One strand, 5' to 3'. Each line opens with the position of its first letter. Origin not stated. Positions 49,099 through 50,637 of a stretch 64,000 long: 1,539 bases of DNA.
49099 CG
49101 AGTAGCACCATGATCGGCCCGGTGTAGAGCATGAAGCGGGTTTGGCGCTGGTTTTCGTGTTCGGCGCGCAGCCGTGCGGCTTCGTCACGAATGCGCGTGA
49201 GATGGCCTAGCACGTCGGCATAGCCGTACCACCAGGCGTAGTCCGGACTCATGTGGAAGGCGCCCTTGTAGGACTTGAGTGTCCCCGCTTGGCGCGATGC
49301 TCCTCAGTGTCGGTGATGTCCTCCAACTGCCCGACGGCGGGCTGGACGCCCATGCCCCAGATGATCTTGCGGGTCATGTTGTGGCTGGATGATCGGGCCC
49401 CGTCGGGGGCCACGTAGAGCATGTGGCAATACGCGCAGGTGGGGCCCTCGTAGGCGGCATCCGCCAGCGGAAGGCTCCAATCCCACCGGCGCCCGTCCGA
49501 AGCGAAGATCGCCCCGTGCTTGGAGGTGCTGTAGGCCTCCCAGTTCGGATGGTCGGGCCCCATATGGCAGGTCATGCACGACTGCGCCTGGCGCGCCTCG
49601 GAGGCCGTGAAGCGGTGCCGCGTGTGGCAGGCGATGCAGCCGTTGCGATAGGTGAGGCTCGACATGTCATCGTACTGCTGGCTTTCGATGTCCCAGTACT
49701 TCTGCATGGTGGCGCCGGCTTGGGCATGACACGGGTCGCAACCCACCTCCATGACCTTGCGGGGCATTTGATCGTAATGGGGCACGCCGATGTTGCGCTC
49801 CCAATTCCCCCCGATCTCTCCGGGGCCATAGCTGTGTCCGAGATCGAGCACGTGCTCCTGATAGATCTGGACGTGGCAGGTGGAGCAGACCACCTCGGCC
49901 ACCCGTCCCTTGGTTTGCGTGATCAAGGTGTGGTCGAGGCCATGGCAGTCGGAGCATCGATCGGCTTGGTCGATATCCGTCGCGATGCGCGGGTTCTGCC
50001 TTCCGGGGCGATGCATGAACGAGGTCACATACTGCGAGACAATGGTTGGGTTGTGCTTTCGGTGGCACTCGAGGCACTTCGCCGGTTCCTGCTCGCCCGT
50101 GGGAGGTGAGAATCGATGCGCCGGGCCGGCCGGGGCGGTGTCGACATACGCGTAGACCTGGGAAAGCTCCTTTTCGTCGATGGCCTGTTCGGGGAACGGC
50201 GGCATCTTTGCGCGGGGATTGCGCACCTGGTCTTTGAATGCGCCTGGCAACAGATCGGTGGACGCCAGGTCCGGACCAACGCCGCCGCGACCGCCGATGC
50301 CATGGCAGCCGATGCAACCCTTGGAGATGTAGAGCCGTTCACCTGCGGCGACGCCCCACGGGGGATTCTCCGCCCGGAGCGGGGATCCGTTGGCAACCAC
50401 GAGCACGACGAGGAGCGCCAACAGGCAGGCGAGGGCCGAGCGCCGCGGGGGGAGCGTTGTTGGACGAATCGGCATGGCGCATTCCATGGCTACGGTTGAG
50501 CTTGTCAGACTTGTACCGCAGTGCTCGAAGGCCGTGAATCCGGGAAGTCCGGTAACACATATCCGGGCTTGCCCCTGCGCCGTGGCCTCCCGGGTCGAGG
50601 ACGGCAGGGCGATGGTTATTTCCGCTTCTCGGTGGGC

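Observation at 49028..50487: Stand-alone octaheme cytochrome (class-I cyt c domain + 7-heme module) ATGA-coupled to a small membrane ORF that overlaps the convergent mscS 3' end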

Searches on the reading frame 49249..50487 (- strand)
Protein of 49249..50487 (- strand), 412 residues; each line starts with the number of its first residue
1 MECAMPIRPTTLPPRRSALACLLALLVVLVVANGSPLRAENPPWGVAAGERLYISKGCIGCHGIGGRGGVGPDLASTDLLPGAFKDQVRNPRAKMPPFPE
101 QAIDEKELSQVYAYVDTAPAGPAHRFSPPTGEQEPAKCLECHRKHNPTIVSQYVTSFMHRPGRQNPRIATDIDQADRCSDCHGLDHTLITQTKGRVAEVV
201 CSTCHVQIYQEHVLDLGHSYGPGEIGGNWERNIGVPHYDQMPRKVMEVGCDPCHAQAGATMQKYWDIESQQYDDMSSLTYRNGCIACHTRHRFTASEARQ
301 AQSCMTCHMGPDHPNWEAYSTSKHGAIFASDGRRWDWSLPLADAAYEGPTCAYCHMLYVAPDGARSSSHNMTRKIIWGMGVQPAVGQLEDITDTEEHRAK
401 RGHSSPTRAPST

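Call 3: search_protein_families(library=pfam, proteins=[window:49249-50487:-], max_evalue=1)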
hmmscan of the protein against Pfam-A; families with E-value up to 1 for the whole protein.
window:49249-50487:- (412 aa): 8 families
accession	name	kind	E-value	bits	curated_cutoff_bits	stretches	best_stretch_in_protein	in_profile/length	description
PF13447.11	Multi-haem_cyto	-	2.9e-30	105.9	21.9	1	279-387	93-200/269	Seven times multi-haem cytochrome CxxCH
PF13442.11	Cytochrome_CBB3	-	1.3e-12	48.3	27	1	46-115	3-68/68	Cytochrome C oxidase, cbb3-type, subunit III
PF14522.11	Cytochrome_C7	-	1.6e-08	34.7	24.8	2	247-308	13-66/67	Cytochrome c7 and related cytochrome c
PF14537.11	Cytochrom_c3_2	-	2.2e-06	28.4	25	3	243-308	22-78/79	Cytochrome c3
PF00034.26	Cytochrom_C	-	3.4e-05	25.5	21.3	1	46-117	1-88/90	Cytochrome c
PF09699.15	Paired_CXXCH_1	-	0.0037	17.3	20.6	1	282-309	6-37/41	Doubled CXXCH motif (Paired_CXXCH_1)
PF13435.11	Cytochrome_C554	-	0.032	15.6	20.8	0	304-368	2-68/84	Cytochrome c554 and c-prime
PF00387.25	PI-PLC-Y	-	0.16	12.7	28.8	1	355-382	53-80/114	Phosphatidylinositol-specific phospholipase C, Y domain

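Call 4: search_protein_families(library=ncbifam, proteins=[window:49249-50487:-], max_evalue=1)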
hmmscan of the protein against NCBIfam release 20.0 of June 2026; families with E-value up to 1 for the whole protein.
window:49249-50487:- (412 aa): 16 families
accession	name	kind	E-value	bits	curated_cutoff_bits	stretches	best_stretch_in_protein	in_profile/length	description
NF052343.1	hydrazine_HDH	equivalog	1.1e-23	83.4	900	2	281-357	222-301/564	hydrazine dehydrogenase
NF045773.1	cytochro_C550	exception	3.6e-05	23.7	125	1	48-109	51-113/118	cytochrome c550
TIGR04494.1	c550_PedF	equivalog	0.0004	20.3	122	1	45-118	50-130/133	cytochrome c-550 PedF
NF045774.1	cytochro_C551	exception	0.0031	17.4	118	1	48-115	41-106/110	cytochrome c551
NF050122.1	bc1_QcrC_actin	exception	0.005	16.2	200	1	42-125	37-124/253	cytochrome bc1 complex diheme cytochrome c subunit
NF040971.1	cytc_ExtS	equivalog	0.009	15.3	100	1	46-102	78-137/262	selenite/tellurite reduction operon c-type cytochrome lipoprotein ExtS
TIGR03508.1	decahem_SO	subfamily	0.017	14.6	192.2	1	243-309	30-102/258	DmsE family decaheme c-type cytochrome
NF011054.0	PRK14486.1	equivalog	0.017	14.6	447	1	45-105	214-278/294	putative bifunctional cbb3-type cytochrome c oxidase subunit II/cytochrome c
NF041198.1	UshA_like_PCGU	equivalog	0.018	13.6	275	1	239-291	464-511/519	UshA-like (seleno)protein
TIGR00782.1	ccoP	equivalog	0.027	13.8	179.95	1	55-142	115-218/285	cytochrome-c oxidase, cbb3-type subunit III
NF047727.1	4hemeCytCCctA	equivalog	0.028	14.6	180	0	175-210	57-92/109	tetraheme c-type cytochrome CctA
TIGR03872.1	cytochrome_MoxG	equivalog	0.063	13.4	147.8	1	46-76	44-73/133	cytochrome c(L), periplasmic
TIGR02603.1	CxxCH_TIGR02603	domain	0.093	12.7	68.15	1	47-78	4-35/134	putative heme-binding domain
NF033864.1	cytochrome579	equivalog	0.2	11.4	280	0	49-86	52-89/179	cytochrome 579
NF045930.1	Cytc6PetJCyano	equivalog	0.23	11.4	135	1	20-115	6-102/110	cytochrome c6 PetJ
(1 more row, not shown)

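Call 5: search_solved_structures(query=window:49249-50487:-, max_evalue=1, show_alignments=3)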
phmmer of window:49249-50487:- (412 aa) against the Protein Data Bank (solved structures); distinct sequences matched with E-value up to 1: 17.
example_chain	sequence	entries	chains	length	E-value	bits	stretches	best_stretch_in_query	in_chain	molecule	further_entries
6h5l_A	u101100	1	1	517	1.7e-29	106.4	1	136-384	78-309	Similar to hydroxylamine oxidoreductase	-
4n4j_A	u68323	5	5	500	2.3e-23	86.2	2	281-357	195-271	hydroxylamine oxidoreductase | Similar to hydroxylamine oxidoreductase hao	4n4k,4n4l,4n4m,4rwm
4fas_A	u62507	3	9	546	4.7e-23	85.2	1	278-392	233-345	Hydroxylamine oxidoreductase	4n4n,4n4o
1fgj_A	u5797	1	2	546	4.7e-23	85.2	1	278-392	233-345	HYDROXYLAMINE OXIDOREDUCTASE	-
6m0p_A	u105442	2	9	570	7e-23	84.6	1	278-392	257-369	Aerobic hydroxylamine oxidoreductase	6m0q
6t5e_A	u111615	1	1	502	6.7e-20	74.8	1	281-356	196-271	Hydroxylamine oxidoreductase-like protein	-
6hif_G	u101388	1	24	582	6.9e-18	68.2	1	263-357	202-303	Hydrazine dehydrogenase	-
4qo5_A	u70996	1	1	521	2.4e-11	46.6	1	282-361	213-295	Hypothetical multiheme protein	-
1dii_C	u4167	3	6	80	3.4e-07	32.9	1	44-123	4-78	P-CRESOL METHYLHYDROXYLASE | 4-cresol dehydrogenase [hydroxylating] cytochrome c subunit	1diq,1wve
1ogy_B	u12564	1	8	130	0.0031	19.9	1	93-182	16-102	DIHEME CYTOCHROME C NAPB MOLECULE: NITRATE REDUCTASE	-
1oah_A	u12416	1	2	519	0.012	17.9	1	347-373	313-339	CYTOCHROME C NITRITE REDUCTASE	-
6rtd_A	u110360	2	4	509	0.027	16.8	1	23-120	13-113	Cytochrome c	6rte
1w2l_A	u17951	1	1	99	0.18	14.1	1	48-76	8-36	CYTOCHROME OXIDASE SUBUNIT II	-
2d0w_A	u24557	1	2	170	0.42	12.9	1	48-75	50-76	cytochrome cL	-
6r6n_B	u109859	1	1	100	0.45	12.8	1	42-99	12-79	KustA0088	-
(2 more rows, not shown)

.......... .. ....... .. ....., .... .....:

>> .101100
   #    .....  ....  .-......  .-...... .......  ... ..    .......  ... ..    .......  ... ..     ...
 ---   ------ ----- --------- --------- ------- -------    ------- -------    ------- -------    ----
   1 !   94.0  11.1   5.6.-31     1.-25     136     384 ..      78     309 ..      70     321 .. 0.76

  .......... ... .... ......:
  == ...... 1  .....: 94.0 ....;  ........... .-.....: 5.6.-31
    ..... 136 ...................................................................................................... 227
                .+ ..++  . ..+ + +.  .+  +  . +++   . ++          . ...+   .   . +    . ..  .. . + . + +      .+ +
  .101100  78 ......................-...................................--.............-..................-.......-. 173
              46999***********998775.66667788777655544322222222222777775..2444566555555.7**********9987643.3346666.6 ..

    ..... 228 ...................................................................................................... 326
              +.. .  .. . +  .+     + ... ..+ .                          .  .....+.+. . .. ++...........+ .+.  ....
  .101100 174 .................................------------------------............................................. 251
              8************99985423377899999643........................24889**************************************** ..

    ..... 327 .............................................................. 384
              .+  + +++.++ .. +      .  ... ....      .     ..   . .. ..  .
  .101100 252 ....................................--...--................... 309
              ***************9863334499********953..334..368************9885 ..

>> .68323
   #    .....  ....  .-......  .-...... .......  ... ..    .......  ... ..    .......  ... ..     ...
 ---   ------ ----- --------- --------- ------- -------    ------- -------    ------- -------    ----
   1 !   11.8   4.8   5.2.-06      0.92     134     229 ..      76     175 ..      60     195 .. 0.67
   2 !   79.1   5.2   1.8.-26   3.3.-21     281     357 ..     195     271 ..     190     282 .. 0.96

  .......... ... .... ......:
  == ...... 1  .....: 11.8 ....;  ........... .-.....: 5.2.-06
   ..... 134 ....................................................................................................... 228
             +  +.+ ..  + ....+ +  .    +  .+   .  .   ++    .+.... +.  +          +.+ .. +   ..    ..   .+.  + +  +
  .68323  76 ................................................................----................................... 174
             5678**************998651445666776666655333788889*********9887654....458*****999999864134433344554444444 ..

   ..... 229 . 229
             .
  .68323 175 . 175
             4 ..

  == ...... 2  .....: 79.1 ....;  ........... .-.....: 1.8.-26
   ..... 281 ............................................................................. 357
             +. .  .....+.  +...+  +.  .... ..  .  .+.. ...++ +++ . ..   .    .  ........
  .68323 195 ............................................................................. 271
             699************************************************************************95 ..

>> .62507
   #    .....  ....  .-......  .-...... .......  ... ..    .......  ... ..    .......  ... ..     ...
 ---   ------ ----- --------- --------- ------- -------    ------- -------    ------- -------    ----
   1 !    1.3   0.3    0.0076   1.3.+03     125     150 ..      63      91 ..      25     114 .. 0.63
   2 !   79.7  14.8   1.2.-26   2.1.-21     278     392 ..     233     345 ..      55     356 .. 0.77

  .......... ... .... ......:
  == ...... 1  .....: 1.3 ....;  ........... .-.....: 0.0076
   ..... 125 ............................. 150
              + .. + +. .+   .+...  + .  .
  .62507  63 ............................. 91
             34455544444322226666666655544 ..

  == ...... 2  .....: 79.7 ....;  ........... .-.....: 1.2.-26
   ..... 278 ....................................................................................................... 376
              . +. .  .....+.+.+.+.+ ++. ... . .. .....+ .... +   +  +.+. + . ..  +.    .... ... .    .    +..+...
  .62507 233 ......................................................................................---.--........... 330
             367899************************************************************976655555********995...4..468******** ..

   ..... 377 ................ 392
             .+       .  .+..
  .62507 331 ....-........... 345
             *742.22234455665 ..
